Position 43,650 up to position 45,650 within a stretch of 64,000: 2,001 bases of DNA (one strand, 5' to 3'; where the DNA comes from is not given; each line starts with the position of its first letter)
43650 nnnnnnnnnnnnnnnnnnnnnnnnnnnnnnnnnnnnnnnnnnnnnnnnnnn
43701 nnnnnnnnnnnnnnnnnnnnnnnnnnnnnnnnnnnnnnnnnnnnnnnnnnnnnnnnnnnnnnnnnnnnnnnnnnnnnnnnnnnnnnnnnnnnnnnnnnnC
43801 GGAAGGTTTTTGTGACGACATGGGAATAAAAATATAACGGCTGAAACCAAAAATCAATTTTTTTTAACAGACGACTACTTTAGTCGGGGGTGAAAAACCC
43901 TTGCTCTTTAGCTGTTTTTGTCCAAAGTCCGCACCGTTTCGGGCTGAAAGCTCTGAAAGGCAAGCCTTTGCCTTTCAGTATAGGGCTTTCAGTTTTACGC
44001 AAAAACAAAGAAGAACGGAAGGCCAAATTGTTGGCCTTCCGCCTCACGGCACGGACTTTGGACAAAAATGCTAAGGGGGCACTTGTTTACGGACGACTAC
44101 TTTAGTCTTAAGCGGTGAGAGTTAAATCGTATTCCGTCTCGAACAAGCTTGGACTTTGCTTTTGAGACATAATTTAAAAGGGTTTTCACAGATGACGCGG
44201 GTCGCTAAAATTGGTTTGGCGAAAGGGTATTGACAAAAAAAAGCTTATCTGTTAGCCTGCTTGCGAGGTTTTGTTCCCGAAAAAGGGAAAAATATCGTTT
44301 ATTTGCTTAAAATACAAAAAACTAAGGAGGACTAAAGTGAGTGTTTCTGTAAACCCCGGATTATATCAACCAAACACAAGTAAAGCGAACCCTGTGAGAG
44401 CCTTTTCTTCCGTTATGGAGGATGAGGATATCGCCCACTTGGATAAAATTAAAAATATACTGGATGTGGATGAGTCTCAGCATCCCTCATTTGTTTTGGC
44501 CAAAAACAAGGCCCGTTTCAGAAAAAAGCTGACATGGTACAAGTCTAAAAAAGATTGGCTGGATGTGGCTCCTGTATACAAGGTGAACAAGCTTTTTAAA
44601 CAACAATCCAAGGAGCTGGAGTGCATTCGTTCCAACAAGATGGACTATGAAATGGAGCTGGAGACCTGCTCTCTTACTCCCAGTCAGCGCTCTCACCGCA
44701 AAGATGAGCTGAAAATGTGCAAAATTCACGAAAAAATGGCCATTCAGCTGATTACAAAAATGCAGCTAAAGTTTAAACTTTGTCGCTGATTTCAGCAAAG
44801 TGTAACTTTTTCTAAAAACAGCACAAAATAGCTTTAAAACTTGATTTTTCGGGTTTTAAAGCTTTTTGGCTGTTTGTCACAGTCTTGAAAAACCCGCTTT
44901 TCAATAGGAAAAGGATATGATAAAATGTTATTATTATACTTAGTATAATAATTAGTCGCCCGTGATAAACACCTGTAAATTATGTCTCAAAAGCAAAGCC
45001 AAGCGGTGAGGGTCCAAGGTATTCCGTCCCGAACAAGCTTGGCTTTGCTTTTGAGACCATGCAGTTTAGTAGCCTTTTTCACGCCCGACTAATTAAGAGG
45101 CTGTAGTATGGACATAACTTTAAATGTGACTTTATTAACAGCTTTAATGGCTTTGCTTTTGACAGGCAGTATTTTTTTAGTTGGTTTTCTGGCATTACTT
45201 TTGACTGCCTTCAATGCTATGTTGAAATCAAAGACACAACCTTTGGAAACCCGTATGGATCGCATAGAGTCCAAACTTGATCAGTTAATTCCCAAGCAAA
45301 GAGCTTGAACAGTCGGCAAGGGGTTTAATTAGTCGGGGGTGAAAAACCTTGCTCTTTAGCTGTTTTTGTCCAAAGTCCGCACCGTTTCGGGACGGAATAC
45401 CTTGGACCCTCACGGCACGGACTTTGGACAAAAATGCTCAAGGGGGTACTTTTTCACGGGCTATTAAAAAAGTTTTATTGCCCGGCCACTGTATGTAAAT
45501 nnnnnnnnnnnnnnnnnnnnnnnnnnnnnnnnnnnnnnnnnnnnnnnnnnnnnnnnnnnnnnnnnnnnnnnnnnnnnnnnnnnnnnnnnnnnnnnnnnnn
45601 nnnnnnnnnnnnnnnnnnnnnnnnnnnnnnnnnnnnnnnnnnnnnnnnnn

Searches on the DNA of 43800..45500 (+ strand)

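Call 32: search_rna_families(source=window, start=43800, end=45500, threshold=evalue, max_evalue=10)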
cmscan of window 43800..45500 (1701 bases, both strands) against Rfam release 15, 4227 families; matches with E-value up to 10: 16.
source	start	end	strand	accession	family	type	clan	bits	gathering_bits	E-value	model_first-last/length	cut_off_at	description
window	45363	45434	+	RF03658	mir-2300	Gene; miRNA;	-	25.3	90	0.02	1-74/74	no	mir-2300 microRNA precursor family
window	44826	44868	+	RF04001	mir-7918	Gene; miRNA;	-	24.7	80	0.019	1-58/58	no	mir-7918 microRNA precursor family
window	44713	44791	+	RF02304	TtnuCD29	Gene; snRNA; snoRNA; CD-box;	-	23.5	90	1.9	1-78/78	no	Tetrahymena snoRNA TtnuCD29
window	44742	44864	+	RF01816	RsaA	Gene; sRNA;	-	22.8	50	0.48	1-134/134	no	RNA Staph. aureus A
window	44986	45053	-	RF03688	mir-3045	Gene; miRNA;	-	22.4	90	0.11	1-75/75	no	mir-3045 microRNA precursor family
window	44758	44893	-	RF03532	SQ2397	Cis-reg;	-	20.6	100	0.79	1-243/243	no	Cis-regulator of HTH transcription factor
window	44831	44888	-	RF02418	Spd-sr07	Gene; sRNA;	-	19.6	55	5.7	1-63/63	no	Streptococcus sRNA Spd-sr07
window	44817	44862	+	RF02418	Spd-sr07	Gene; sRNA;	-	18.8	55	8.5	1-63/63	no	Streptococcus sRNA Spd-sr07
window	45345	45450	-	RF04067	mir-4520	Gene; miRNA;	-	18.5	90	0.58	1-70/70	no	mir-4520 microRNA precursor family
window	45150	45222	+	RF00711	mir-449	Gene; miRNA;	CL00087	17.8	60.4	1.5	1-86/86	no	mir-449 microRNA precursor family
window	44768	44872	+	RF02327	TtnuHACA20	Gene; snRNA; snoRNA; HACA-box;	-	17.4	100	8.5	1-123/123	no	Tetrahymena snoRNA TtnuHACA20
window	44812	44879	+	RF03664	MIR6288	Gene; miRNA;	-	17.2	74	4.9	1-92/92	no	MIR6288 microRNA precursor family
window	45363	45434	+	RF04067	mir-4520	Gene; miRNA;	-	16.9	90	1.7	18-52/70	no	mir-4520 microRNA precursor family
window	44824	44867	-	RF04001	mir-7918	Gene; miRNA;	-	16.8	80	3.7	1-58/58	no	mir-7918 microRNA precursor family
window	43805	43848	+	RF00360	snoZ107_R87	Gene; snRNA; snoRNA; CD-box;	-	15.5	50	6.4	1-117/117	no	Small nucleolar RNA Z107/R87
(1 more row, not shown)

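Call 68: search_dna_similar(query=window:45320-45475:+, collection=plasmids, mode=distant, max_evalue=0.01, max_rows=10)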
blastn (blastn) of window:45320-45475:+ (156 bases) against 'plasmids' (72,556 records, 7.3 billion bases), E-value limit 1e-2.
No match.

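Call 69: search_dna_similar(query=window:45320-45475:+, collection=phages, mode=distant, max_evalue=0.01, max_rows=10)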
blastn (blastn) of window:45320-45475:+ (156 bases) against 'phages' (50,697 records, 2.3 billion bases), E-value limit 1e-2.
No match.

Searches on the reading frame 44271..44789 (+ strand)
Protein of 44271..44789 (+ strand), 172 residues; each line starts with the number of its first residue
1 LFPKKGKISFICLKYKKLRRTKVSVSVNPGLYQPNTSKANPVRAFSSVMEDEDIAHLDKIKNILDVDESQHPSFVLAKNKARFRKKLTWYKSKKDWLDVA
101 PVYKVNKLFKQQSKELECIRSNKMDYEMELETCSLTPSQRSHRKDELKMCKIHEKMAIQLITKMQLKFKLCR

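Call 24: search_protein_families(library=pfam, proteins=[window:44271-44789:+])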
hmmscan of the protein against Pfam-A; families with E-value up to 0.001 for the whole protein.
window:44271-44789:+ (172 aa): 0 families

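Call 76: find_encoding_contigs(protein=window:44337-44789:+, flank=3000, max_places=6)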
Protein window:44337-44789:+ (150 aa): 3 contigs read that carry it; 2 places shown.
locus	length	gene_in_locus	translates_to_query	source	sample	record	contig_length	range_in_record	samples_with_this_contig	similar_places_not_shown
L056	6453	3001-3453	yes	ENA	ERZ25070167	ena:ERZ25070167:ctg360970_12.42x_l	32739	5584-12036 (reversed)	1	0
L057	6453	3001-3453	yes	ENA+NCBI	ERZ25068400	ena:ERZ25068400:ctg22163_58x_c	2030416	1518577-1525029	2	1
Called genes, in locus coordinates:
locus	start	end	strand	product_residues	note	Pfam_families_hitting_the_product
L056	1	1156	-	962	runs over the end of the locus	-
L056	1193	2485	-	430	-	PF00375:SDF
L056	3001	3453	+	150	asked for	-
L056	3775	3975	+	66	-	-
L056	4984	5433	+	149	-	-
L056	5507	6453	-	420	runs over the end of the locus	PF13393:tRNA-synt_His, PF00587:tRNA-synt_2b, PF13393:tRNA-synt_His (weak), PF03129:HGTP_anticodon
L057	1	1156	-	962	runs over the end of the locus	-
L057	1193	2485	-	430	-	PF00375:SDF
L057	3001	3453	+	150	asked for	-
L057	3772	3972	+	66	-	-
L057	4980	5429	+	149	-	-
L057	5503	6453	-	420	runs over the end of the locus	PF13393:tRNA-synt_His, PF00587:tRNA-synt_2b, PF13393:tRNA-synt_His (weak), PF03129:HGTP_anticodon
